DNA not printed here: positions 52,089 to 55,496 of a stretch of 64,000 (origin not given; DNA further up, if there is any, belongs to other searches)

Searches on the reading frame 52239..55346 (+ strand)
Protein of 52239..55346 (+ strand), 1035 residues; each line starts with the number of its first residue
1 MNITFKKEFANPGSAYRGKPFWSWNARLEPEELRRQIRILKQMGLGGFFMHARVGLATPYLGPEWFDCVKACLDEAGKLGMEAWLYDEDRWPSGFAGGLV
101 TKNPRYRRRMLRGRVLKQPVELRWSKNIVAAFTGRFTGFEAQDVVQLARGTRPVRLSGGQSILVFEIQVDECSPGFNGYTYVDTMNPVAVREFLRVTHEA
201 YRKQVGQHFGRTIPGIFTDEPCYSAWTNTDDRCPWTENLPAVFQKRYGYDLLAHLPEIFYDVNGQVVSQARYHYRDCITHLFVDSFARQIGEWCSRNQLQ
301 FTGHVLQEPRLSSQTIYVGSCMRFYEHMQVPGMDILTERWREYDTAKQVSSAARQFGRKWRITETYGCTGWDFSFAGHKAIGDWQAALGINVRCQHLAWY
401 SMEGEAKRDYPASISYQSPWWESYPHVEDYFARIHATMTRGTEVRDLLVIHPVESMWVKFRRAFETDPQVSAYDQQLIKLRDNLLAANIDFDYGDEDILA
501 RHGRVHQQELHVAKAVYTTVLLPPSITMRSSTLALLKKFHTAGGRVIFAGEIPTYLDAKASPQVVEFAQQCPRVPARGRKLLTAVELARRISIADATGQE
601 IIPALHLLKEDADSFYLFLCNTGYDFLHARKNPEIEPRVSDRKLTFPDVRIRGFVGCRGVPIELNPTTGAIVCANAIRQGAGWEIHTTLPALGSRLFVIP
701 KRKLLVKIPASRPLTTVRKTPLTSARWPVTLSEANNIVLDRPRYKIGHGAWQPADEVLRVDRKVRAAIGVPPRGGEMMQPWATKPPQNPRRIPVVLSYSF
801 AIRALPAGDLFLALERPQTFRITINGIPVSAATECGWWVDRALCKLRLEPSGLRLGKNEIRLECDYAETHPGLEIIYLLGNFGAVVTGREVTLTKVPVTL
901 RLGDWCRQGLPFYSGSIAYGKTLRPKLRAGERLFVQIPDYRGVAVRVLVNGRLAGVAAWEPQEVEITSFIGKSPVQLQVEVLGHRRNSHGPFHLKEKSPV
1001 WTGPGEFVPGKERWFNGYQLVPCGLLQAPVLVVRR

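Call 3: search_protein_families(library=pfam, proteins=[window:52239-55346:+], max_evalue=1)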
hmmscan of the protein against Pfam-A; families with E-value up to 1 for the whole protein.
window:52239-55346:+ (1035 aa): 2 families
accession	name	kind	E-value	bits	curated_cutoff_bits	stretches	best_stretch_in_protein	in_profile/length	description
PF17132.9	Glyco_hydro_106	-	7e-21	74.9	29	2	182-554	268-628/743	alpha-L-rhamnosidase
PF22369.2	GLMA_2nd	-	0.26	11.4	27.7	1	477-558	19-89/138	GLMA-like, second domain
